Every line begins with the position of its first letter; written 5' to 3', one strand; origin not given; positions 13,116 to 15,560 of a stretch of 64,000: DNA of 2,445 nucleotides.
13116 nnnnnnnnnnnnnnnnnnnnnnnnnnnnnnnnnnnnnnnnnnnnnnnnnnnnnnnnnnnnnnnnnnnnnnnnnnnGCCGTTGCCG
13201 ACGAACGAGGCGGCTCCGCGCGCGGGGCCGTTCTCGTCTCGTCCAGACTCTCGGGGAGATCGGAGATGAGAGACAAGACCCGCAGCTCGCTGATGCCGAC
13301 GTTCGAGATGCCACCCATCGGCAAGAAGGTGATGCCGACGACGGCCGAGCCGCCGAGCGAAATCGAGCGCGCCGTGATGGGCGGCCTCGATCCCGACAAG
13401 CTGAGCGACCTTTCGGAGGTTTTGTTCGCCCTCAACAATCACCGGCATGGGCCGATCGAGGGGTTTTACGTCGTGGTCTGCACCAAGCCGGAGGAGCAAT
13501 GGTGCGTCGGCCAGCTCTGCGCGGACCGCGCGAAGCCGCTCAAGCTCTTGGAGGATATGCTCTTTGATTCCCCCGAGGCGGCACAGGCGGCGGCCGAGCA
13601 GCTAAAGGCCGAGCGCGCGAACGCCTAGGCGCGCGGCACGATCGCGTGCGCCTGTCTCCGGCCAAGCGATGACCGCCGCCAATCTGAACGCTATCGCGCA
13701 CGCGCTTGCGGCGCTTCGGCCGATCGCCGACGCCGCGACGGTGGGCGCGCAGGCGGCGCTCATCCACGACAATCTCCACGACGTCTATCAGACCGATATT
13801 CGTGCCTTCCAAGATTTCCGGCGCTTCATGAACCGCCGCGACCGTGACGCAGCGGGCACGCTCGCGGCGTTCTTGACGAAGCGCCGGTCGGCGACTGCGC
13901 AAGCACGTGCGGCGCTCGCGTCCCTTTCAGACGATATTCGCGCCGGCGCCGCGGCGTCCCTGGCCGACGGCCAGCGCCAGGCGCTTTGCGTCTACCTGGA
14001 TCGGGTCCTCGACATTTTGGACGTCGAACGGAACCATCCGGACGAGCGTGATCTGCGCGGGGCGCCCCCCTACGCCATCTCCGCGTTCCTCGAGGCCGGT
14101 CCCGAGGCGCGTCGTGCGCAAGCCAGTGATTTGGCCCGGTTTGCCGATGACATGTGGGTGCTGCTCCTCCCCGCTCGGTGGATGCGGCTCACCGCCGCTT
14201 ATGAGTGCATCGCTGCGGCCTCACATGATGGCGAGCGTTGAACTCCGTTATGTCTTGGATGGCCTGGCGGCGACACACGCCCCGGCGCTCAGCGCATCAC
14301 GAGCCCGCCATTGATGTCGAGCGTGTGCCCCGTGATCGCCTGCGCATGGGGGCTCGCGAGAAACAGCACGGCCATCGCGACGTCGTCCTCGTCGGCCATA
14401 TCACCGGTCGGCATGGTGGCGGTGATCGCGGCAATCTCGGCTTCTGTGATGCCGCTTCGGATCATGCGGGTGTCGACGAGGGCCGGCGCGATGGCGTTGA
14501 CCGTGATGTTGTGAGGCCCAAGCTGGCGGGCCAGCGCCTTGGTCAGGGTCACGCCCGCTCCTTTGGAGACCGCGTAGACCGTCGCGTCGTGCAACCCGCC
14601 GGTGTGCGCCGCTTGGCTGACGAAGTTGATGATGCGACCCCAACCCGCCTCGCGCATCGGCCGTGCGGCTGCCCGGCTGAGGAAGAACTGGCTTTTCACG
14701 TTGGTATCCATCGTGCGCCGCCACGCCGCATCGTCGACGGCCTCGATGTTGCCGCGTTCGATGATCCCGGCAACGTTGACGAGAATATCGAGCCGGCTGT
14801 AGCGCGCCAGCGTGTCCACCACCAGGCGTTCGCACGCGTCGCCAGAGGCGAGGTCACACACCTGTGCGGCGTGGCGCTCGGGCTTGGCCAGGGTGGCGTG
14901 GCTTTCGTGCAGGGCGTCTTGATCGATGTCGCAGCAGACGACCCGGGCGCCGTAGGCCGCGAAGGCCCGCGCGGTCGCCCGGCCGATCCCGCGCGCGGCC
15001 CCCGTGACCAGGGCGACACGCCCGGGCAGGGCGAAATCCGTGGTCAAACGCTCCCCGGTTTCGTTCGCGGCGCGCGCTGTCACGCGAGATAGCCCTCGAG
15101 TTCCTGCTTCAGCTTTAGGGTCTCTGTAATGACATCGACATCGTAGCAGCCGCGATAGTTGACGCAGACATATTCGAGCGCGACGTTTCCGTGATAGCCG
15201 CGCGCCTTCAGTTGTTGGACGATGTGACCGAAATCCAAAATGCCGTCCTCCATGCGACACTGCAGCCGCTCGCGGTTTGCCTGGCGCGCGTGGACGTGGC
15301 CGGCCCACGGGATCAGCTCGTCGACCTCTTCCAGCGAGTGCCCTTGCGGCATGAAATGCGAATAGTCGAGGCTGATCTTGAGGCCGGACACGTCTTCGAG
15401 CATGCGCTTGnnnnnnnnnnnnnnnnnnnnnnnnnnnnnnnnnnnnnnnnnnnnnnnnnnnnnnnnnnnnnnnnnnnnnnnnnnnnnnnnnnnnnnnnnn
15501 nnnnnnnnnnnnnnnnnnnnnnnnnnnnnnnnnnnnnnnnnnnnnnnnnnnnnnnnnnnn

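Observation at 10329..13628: Two paralogous Cys-containing small proteins bracket the DMFase-beta-like gene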

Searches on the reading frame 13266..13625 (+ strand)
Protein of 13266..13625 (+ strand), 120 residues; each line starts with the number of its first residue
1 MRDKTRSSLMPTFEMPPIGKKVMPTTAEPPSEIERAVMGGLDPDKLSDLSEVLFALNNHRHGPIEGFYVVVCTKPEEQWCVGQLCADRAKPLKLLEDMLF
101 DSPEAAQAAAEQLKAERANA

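Call 6: search_protein_families(library=pfam, proteins=[window:13266-13625:+], max_evalue=0.1)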
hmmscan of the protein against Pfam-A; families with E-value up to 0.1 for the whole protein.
window:13266-13625:+ (120 aa): 1 family
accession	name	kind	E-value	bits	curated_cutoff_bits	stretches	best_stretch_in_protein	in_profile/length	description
PF24088.1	DUF7373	-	0.044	14.1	27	1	42-118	43-109/193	Domain of unknown function (DUF7373) N-terminal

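Call 7: search_protein_families(library=ncbifam, proteins=[window:13266-13625:+], max_evalue=0.1)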
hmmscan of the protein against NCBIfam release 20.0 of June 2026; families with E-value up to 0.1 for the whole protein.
window:13266-13625:+ (120 aa): 1 family
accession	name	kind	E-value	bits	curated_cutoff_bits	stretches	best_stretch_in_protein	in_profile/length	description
NF011893.0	PRK15366.1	equivalog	0.093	13.1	129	0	93-117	5-29/80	type III secretion system chaperone SsaE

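Call 10: search_solved_structures(query=window:13266-13625:+, max_evalue=10)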
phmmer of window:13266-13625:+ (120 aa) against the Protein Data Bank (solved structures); distinct sequences matched with E-value up to 10: 1.
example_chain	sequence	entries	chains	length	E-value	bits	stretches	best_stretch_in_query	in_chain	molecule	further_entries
3ry0_A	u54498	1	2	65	0.028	17.7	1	37-88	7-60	Putative tautomerase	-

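Call 14: find_homologous_proteins(query=window:13266-13625:+, max_evalue=0.001)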
Query window:13266-13625:+ (120 aa): 107 proteins with E <= 0.001 among 127 candidates.
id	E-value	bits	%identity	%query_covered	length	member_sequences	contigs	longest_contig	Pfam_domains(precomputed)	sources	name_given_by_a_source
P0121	2.3e-74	265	100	100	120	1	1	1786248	PF26354.1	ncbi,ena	-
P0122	6.1e-49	183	75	96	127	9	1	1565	PF26354.1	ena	-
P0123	7.6e-48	179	70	100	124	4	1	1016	PF26354.1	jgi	jgi:hypothetical protein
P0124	2.0e-47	178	74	91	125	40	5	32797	PF26354.1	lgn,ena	-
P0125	1.4e-46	175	70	100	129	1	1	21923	PF26354.1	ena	-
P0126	1.9e-46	175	73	96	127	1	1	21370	PF26354.1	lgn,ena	-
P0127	2.2e-45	171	71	97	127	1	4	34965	PF26354.1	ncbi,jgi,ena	-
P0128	3.7e-45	171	72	96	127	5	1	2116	PF26354.1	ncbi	-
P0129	4.8e-45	170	70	84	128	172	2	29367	PF26354.1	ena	-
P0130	7.7e-45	170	71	97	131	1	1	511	PF26354.1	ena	-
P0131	1.0e-44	169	76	83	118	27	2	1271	PF26354.1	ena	-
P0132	1.6e-44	169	69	86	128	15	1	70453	PF26354.1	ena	-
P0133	3.0e-44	168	72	95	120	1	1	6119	PF26354.1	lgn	-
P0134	1.3e-43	166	67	87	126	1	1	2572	PF26354.1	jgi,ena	-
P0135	1.5e-43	165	67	87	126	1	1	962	PF26354.1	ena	-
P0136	1.9e-43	165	66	87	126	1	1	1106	PF26354.1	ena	-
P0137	3.0e-43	164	68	97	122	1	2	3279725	PF26354.1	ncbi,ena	-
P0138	3.7e-43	164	68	87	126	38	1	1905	PF26354.1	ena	-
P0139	5.0e-43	164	70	96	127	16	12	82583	PF26354.1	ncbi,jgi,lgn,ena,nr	ncbi:MAG: hypothetical protein QF449_01025 [Alphaproteobacteria bacterium]|nr:hypothetical protein [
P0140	7.2e-43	163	66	87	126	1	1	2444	PF26354.1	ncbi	-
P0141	7.2e-43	163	66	87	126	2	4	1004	PF26354.1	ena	-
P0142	1.0e-42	163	68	96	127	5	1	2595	PF26354.1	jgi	-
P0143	1.1e-42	163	66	87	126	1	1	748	PF26354.1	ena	-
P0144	1.9e-42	162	69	88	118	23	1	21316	PF26354.1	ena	-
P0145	3.1e-42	161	70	84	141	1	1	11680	PF26354.1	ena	-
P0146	9.4e-42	160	73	83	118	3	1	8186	PF26354.1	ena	-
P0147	3.0e-41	158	73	83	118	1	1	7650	PF26354.1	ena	-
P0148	5.3e-41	157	64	83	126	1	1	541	PF26354.1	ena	-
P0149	2.6e-40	155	69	90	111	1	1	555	PF26354.1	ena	-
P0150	3.2e-40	155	69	74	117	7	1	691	PF26354.1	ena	-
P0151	3.9e-40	154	70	74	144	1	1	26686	PF26354.1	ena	-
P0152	6.7e-40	154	76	78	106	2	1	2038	PF26354.1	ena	-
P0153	8.3e-40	153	73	83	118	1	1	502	PF26354.1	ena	-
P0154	1.7e-39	152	69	83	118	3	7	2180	PF26354.1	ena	-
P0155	1.7e-38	149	60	100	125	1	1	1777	PF26354.1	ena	-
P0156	4.1e-37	145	62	86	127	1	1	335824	PF26354.1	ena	-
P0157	4.5e-37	145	62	94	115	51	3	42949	PF26354.1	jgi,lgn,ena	-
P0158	7.9e-37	144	68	84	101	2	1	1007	PF26354.1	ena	-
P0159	8.1e-36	140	69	69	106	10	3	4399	PF26354.1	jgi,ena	jgi:hypothetical protein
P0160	8.4e-36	140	59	97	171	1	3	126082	PF26354.1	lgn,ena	-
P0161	6.6e-35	138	58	99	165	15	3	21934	PF26354.1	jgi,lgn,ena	-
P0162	7.3e-35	137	64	83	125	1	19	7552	PF26354.1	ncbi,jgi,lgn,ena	jgi:hypothetical protein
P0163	1.0e-34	137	58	96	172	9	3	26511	PF26354.1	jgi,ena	jgi:hypothetical protein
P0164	1.2e-34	137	58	96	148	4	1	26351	PF26354.1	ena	-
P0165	1.4e-34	136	58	98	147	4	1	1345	PF26354.1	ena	-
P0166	2.6e-34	136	60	95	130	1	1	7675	PF26354.1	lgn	-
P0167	3.3e-34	135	58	94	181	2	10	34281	PF26354.1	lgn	-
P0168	8.8e-34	134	59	95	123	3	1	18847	PF26354.1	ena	-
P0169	1.0e-33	134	59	88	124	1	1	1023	PF26354.1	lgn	-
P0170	1.8e-33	133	56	99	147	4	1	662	PF26354.1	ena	-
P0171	1.8e-33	133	57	95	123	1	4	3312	PF26354.1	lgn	-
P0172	5.0e-33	131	58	94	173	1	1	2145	PF26354.1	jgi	-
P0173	5.5e-33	131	56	93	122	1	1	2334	PF26354.1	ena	-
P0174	8.1e-33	131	57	94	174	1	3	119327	PF26354.1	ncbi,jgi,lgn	ncbi:MAG: hypothetical protein ACU85U_22030 [Gammaproteobacteria bacterium]|jgi:hypothetical protein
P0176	1.3e-32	130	61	83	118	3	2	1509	PF26354.1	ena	-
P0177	2.9e-32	129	58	87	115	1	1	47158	PF26354.1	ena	-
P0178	3.0e-32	129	59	93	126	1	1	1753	PF26354.1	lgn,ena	-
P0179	3.1e-32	129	61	83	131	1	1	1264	PF26354.1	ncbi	-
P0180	8.4e-32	128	60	83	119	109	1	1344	PF26354.1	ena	-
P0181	2.0e-31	126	54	95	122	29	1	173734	PF26354.1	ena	-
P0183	3.6e-31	126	60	70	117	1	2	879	PF26354.1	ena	-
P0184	4.8e-31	125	62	84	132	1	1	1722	PF26354.1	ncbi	-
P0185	6.6e-31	125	58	84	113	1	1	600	PF26354.1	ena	-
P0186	1.1e-30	124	55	96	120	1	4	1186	PF26354.1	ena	-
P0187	1.5e-30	123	59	83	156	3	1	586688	PF26354.1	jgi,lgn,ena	-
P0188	1.7e-30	123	57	83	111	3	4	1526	PF26354.1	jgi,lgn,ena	-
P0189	1.8e-30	123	56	93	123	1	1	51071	PF26354.1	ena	-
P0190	3.7e-30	122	57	93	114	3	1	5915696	PF26354.1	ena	-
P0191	3.7e-30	122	58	83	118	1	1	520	PF26354.1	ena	-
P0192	3.8e-30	122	60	83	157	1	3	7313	PF26354.1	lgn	-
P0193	4.0e-30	122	58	83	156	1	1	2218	PF26354.1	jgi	jgi:hypothetical protein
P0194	5.4e-30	122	55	88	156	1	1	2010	PF26354.1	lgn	-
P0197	9.2e-30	121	60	73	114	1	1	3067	PF26354.1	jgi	jgi:hypothetical protein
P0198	1.6e-29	120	56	94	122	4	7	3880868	PF26354.1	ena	-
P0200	6.5e-29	118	58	82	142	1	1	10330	PF26354.1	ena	-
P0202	1.3e-28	117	52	91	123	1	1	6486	PF26354.1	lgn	-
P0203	1.5e-28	117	52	90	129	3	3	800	PF26354.1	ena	-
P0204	1.9e-28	117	57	82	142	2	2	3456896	PF26354.1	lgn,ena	-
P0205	2.1e-28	117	54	94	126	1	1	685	PF26354.1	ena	-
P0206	2.1e-28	117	58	82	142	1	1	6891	PF26354.1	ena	-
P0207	3.3e-28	116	63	72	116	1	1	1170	PF26354.1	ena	-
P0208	4.1e-28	116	54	88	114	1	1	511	PF26354.1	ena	-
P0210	8.7e-28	115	51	95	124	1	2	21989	PF26354.1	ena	-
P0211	1.0e-27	114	51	93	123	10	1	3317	PF26354.1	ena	-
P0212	1.2e-27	114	59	78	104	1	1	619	PF26354.1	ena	-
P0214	1.7e-27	114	52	90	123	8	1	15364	PF26354.1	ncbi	-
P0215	3.1e-27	113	51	90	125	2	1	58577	PF26354.1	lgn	-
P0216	3.8e-27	113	52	84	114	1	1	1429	PF26354.1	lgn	-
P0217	6.5e-27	112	47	98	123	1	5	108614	PF26354.1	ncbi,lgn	-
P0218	6.5e-27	112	47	98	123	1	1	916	PF26354.1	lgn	-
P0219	1.4e-26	111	55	82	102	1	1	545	PF26354.1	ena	-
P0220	1.6e-26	110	54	89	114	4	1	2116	PF26354.1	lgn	-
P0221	1.6e-26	110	54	89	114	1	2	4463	PF26354.1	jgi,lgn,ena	jgi:hypothetical protein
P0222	1.7e-26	110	47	98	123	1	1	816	PF26354.1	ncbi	-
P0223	1.8e-26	110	47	98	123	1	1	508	PF26354.1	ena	-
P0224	2.5e-25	107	62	68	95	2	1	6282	PF26354.1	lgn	-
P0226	9.6e-25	105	75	43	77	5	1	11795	PF26354.1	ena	-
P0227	2.7e-23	100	61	63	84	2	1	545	PF26354.1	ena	-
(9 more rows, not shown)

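Call 17: find_encoding_contigs(protein=P0156, flank=10000, max_places=3)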
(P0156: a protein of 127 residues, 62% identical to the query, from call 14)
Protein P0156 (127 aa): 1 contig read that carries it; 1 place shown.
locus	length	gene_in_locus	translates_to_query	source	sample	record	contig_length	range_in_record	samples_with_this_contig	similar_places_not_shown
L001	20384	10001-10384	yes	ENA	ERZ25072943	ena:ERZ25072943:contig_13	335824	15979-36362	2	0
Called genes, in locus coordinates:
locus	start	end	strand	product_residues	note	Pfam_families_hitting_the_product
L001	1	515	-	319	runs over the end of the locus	PF02771:Acyl-CoA_dh_N, PF02770:Acyl-CoA_dh_M, PF00441:Acyl-CoA_dh_1, PF08028:Acyl-CoA_dh_2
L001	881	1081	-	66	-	-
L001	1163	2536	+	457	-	-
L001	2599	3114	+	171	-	-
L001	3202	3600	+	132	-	PF02627:CMD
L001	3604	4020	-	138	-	PF11948:DUF3465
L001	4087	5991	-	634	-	PF00005:ABC_tran, PF02463:SMC_N (faint), PF13191:AAA_16 (faint), PF13555:AAA_29 (faint), PF13304:AAA_21 (faint), PF12848:ABC_tran_Xtn, PF00005:ABC_tran, PF16326:ABC_tran_CTD, +1 more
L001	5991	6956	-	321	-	PF00478:IMPDH (faint), PF03060:NMO, PF00977:His_biosynth (faint), PF03060:NMO, PF01070:FMN_dh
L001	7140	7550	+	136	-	PF26354:DMF_alpha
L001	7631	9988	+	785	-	PF13385:Laminin_G_3, PF20254:DMFA2_C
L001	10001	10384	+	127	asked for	PF26354:DMF_alpha (weak)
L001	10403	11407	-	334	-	PF13417:GST_N_3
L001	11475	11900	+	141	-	PF04828:GFA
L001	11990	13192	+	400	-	PF02515:CoA_transf_3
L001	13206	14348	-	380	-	PF01717:Meth_synt_2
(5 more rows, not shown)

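Call 29: search_dna_similar(query=window:13266-13625:+, collection=plasmids, mode=protein, max_rows=25, max_evalue=0.01)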
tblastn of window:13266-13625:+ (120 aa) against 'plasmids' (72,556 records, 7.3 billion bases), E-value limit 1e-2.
Records with a match: 1; places in all: 1; records where one place covers at least 80% of the query: 0.
Best place of each record, by identity: <60% 1.
By first word of the organism name: Aminobacter 1.
By predicted mobility (MOB-suite, as given by PLSDB): conjugative 1.
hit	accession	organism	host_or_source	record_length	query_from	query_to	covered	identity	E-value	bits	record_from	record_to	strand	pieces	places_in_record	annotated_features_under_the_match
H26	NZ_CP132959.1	Aminobacter niigataensis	cell culture,sediment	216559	15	100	72%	33.0%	8e-5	47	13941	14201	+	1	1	hypothetical protein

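Call 46: predict_structure(alignment_id=A2)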
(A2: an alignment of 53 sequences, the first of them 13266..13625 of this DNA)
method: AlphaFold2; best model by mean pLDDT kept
length: 120 residues; sequences in the alignment: 53
mean_pLDDT: 76.6   pTM: 0.61
mean pLDDT of the five models: 76.6, 76.0, 75.7, 71.9, 69.5
residues with pLDDT >= 90: 16; 70-90: 73; 50-70: 14; < 50: 17
segments of 3 or more residues with pLDDT < 50: 1-9, 11-17
pLDDT, mean of each block of 10 residues (from residue 1): 45 48 65 80 81 86 87 85 86 87 92 77
secondary structure, 60 per line:
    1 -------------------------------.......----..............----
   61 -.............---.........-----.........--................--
elements in order: H32-38 H43-56 E62-74 E78-86 E92-100 H103-118

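Call 50: fold_search(model_id=the predicted structure, library=pdb)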
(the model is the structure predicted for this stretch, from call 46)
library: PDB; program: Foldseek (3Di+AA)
matches with E <= 10: 198; with E <= 0.001: 0
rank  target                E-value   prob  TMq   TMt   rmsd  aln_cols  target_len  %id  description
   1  4h61_B                1.7e-01  0.16  0.22  0.20  10.1        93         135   18  Structure of the Schizosaccharomyces pombe Mediator subunit Med6 (released 2012-10-31)
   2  5u0s_F                1.8e-01  0.07  0.16  0.12  14.1       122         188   15  Cryo-EM structure of the Mediator-RNAPII complex (released 2017-03-08)
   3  4h61_A                3.9e-01  0.08  0.17  0.16  10.3       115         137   15  Structure of the Schizosaccharomyces pombe Mediator subunit Med6 (released 2012-10-31)
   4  1e8o_C                4.6e-01  0.18  0.21  0.29   9.1        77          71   12  Core of the Alu domain of the mammalian SRP (released 2000-11-08)
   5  6lvb_B                6.0e-01  0.44  0.38  0.37  14.4        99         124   15  Structure of Dimethylformamidase, tetramer (released 2020-06-03)
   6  4h63_F                6.3e-01  0.06  0.18  0.16  11.9       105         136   15  Structure of the Schizosaccharomyces pombe Mediator head module (released 2012-10-31)
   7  6t3e_A                9.2e-01  0.08  0.17  0.08   8.0        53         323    6  Structure of Thermococcus litoralis Delta(1)-pyrroline-2-carboxylate reductase in complex with NADH and L-proline (released 2020-05-13)
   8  3hyv_A                1.0e+00  0.04  0.14  0.07  10.4        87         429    7  3-D X-Ray structure of the sulfide:quinone oxidoreductase from the hyperthermophilic bacterium Aquifex aeolicus (released 2009-07-14)
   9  6lvv_B                1.2e+00  0.25  0.38  0.36  14.9       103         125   16  N, N-dimethylformamidase (released 2020-08-12)
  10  9v9n_A                1.5e+00  0.08  0.22  0.05  10.6        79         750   16  Cryo-EM structure of KICSTOR CCC complex (state 5) (released 2025-11-12)
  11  7lbm_g                1.5e+00  0.04  0.15  0.15  12.0        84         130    8  Structure of the human Mediator-bound transcription pre-initiation complex (released 2021-03-24)
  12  6rxt_UG               1.6e+00  0.02  0.13  0.05  15.2        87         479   17  Cryo-EM structure of the 90S pre-ribosome (Kre33-Noc4) from Chaetomium thermophilum, state A (released 2019-08-14)
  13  3q9d_A                1.7e+00  0.06  0.24  0.19  14.6        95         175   15  Crystal Structure of Cpn0803 from C. pneumoniae. (released 2012-01-11)
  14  6rxy_UG               1.8e+00  0.02  0.14  0.05  14.4        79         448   18  Cryo-EM structure of the 90S pre-ribosome (Kre33-Noc4) from Chaetomium thermophilum, state a (released 2019-08-14)
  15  3q9d_B                2.1e+00  0.06  0.24  0.19  14.7        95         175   15  Crystal Structure of Cpn0803 from C. pneumoniae. (released 2012-01-11)
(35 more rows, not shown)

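Call 64: search_protein_representatives(alignment_id=A2)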
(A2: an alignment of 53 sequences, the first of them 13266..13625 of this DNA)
Query: 53 sequences, 125 profile positions. Proteins with E-value up to 0.001 (for the whole library): 76; up to 1e-10: 39; up to 1e-30: 9. The best 76 are listed.
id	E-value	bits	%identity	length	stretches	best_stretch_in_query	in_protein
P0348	4.4e-54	197.7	-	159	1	10-122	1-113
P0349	1.3e-43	163.9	-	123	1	2-120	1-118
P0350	7.1e-39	148.5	-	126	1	4-118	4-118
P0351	1.7e-36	140.8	-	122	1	16-121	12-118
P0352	5.1e-34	132.8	-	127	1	10-118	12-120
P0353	8.8e-34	132.1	-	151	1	17-116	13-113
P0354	3.4e-32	126.9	-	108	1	11-101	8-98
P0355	1.3e-31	125.1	-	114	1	38-121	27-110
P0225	4.6e-31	123.3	-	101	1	2-78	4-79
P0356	2.5e-30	120.9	-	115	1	38-121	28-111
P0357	1.8e-28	114.9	-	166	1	31-116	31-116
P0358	3.1e-26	107.7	-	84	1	10-77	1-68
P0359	4.4e-26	107.2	-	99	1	17-94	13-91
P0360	1.1e-25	106.0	-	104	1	13-88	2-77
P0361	4.7e-24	100.6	-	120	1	23-117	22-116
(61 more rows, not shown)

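Call 67: find_encoding_contigs(protein=P0121, flank=1000, max_places=2)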
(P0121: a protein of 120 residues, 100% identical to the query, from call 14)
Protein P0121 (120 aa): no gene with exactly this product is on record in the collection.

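Call 77: search_solved_structures(query=A2, max_evalue=10, show_alignments=1)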
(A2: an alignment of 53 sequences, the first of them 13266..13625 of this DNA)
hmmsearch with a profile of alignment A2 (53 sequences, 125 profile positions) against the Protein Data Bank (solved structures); distinct sequences matched with E-value up to 10: 4.
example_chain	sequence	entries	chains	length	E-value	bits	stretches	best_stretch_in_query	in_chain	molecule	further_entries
3ry0_A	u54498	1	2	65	0.48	13.3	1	35-83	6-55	Putative tautomerase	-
3e6m_A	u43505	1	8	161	1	12.3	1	12-52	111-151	MarR family Transcriptional regulator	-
1vkn_A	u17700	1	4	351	1.5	11.7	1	29-54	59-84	N-acetyl-gamma-glutamyl-phosphate reductase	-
3sgi_A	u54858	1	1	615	1.9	11.4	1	22-64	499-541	DNA ligase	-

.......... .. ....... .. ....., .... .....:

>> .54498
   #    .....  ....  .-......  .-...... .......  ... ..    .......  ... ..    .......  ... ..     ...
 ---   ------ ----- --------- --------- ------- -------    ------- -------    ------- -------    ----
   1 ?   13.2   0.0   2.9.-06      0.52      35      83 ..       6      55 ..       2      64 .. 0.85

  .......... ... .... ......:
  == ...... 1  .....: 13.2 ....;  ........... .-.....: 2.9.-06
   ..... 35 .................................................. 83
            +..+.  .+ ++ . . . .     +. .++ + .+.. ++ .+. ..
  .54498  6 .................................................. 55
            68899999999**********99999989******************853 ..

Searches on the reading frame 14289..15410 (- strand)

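Call 44: search_protein_families(library=pfam, proteins=[window:14289-15410:-], max_evalue=0.001)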
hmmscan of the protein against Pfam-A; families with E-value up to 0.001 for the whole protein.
window:14289-15410:- (373 aa): 4 families
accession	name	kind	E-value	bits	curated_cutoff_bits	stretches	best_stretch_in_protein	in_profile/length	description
PF13561.12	adh_short_C2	-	1.3e-57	195.6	27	1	137-370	1-235/236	Enoyl-(Acyl carrier protein) reductase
PF00106.31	adh_short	-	1.9e-51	174.8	26.6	1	131-318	1-188/195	short chain dehydrogenase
PF08659.16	KR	-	1.4e-07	32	22.6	1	133-250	3-125/180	KR domain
PF01370.27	Epimerase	-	1.7e-05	24.8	20.9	1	133-302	1-165/240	NAD dependent epimerase/dehydratase family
